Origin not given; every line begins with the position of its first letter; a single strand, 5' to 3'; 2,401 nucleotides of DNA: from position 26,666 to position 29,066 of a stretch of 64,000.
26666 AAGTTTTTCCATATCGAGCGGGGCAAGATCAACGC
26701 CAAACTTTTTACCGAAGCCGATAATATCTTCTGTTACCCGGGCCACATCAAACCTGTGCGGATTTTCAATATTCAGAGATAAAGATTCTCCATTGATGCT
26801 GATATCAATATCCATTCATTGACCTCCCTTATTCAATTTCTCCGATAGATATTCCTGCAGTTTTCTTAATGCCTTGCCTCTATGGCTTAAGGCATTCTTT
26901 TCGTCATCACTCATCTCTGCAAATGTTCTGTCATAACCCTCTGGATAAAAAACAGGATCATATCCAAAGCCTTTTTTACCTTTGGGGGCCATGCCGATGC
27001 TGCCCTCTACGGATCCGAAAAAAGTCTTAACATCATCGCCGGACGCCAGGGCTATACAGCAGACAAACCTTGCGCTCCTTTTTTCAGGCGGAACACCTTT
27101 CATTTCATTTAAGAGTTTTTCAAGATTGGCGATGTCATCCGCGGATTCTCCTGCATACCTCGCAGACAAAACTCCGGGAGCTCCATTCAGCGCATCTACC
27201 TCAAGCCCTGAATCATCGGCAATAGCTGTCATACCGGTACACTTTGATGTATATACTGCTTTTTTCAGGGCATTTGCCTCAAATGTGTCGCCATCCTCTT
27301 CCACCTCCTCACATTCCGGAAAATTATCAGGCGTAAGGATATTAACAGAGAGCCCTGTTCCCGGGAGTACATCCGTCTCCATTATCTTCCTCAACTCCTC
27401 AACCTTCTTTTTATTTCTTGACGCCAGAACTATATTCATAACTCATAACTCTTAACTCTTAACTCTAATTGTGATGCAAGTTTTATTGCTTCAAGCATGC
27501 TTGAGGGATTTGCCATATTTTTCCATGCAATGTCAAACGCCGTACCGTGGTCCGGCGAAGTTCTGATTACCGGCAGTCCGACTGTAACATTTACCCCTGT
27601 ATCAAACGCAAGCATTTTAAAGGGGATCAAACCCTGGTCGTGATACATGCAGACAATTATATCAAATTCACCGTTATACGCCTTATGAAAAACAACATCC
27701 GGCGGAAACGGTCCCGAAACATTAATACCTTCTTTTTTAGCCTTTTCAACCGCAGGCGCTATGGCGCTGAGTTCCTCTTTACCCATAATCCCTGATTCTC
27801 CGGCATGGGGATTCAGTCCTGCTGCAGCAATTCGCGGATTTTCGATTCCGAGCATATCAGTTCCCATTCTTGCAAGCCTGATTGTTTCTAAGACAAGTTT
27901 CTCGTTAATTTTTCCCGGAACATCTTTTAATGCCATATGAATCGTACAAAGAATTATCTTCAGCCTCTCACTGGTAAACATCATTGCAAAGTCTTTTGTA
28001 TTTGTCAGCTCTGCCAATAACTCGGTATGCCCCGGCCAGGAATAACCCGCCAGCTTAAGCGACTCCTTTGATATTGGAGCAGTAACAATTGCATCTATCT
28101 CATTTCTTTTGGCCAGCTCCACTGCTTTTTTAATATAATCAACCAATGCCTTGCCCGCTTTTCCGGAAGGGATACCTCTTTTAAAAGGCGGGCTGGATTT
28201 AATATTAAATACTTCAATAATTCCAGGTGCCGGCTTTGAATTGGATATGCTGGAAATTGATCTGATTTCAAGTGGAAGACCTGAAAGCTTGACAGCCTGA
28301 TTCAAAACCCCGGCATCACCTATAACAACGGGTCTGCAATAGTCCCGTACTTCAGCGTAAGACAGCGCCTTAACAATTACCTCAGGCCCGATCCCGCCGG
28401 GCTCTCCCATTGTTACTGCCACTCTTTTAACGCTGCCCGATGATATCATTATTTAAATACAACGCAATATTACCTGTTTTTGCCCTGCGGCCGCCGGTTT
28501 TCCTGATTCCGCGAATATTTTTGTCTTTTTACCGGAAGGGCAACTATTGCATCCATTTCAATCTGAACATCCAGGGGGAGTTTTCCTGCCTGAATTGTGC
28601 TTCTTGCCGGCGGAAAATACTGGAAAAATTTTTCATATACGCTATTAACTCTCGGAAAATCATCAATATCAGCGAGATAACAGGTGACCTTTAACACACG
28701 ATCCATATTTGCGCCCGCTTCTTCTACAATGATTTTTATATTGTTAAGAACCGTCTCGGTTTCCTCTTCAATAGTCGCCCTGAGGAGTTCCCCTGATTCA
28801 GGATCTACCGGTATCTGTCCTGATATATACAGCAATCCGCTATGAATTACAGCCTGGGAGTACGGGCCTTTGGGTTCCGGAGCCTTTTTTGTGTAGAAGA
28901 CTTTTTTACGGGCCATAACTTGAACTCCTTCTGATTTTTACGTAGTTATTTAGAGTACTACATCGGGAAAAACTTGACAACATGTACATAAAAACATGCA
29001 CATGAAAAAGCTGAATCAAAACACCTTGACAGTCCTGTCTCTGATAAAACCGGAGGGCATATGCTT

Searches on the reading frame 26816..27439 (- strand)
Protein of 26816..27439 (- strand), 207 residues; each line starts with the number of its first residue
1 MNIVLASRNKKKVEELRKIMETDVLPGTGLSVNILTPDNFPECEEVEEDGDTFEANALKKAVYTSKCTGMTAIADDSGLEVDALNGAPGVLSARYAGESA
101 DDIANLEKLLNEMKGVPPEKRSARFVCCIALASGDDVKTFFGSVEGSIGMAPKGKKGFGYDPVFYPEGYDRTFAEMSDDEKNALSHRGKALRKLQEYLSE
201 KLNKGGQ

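Call 75: search_protein_families(library=ncbifam, proteins=[window:26816-27439:-], max_evalue=1e-8)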
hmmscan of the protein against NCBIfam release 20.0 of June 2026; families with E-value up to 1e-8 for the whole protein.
window:26816-27439:- (207 aa): 8 families
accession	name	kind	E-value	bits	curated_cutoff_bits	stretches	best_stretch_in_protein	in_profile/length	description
NF011397.0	PRK14822.1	equivalog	7.9e-75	250.6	234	1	2-203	3-198/201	XTP/dITP diphosphatase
NF011398.0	PRK14823.1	equivalog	1.2e-58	198.1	272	1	1-200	1-190/191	non-canonical purine NTP diphosphatase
TIGR00042.1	TIGR00042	equivalog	1.1e-55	187.9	145.35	1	3-198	2-183/184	RdgB/HAM1 family non-canonical purine NTP pyrophosphatase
NF011399.0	PRK14824.1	subfamily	4.3e-51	173.2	267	1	1-200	3-202/206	putative deoxyribonucleotide triphosphate pyrophosphatase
NF011401.0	PRK14826.1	equivalog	2.2e-48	164.6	268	1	2-204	10-222/226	putative deoxyribonucleotide triphosphate pyrophosphatase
NF002698.0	PRK02491.1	equivalog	1.1e-45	156.2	301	1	3-198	130-320/328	nucleoside-triphosphate diphosphatase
NF011396.0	PRK14821.1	equivalog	9.7e-39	132.8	203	1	1-202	1-184/185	XTP/dITP diphosphatase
NF011400.0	PRK14825.1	equivalog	8.7e-23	81.1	246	1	4-202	5-198/199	putative deoxyribonucleotide triphosphate pyrophosphatase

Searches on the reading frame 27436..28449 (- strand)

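Call 75: search_protein_families(library=ncbifam, proteins=[window:27436-28449:-], max_evalue=1e-8)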
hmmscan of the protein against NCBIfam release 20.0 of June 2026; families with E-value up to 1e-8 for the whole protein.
window:27436-28449:- (337 aa): 7 families
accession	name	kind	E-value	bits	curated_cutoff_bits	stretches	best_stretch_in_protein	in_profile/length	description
TIGR00557.1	pdxA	equivalog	3.4e-118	394.7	290.35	1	9-328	1-319/320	4-hydroxythreonine-4-phosphate dehydrogenase PdxA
NF003699.0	PRK05312.1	equivalog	4.5e-107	358.3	378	1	7-329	4-333/340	4-hydroxythreonine-4-phosphate dehydrogenase PdxA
NF002992.0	PRK03743.1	equivalog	4.8e-106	354.7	470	1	9-328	6-327/333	4-hydroxythreonine-4-phosphate dehydrogenase PdxA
NF002891.0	PRK03371.1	equivalog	5.8e-99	331.4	583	1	8-328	3-325/326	D-threonate 4-phosphate dehydrogenase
NF002744.0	PRK02746.1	equivalog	4.7e-89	298.9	425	1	7-329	9-340/346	4-hydroxythreonine-4-phosphate dehydrogenase PdxA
NF002520.0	PRK01909.1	equivalog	1.3e-79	267.9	476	1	8-328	6-322/329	4-hydroxythreonine-4-phosphate dehydrogenase PdxA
NF003040.0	PRK03946.1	equivalog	1.9e-67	227.9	376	1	8-328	2-303/307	4-hydroxythreonine-4-phosphate dehydrogenase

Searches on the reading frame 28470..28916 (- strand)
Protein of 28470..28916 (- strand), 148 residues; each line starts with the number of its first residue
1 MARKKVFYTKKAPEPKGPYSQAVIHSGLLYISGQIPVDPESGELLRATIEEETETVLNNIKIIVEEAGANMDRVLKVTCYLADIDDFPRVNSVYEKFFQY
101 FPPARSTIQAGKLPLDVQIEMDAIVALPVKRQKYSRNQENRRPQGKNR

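Call 75: search_protein_families(library=ncbifam, proteins=[window:28470-28916:-], max_evalue=1e-8)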
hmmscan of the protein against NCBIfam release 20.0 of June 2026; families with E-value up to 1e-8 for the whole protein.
window:28470-28916:- (148 aa): 3 families
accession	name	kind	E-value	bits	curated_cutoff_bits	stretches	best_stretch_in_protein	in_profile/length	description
TIGR00004.1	TIGR00004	subfamily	1.3e-43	148.2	106.25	1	5-125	2-123/125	Rid family detoxifying hydrolase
NF008490.0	PRK11401.1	equivalog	1.6e-26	92.7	222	1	4-125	2-125/129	enamine/imine deaminase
TIGR03610.1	RutC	equivalog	1.9e-18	66.8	169.1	1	4-125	3-124/127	pyrimidine utilization protein C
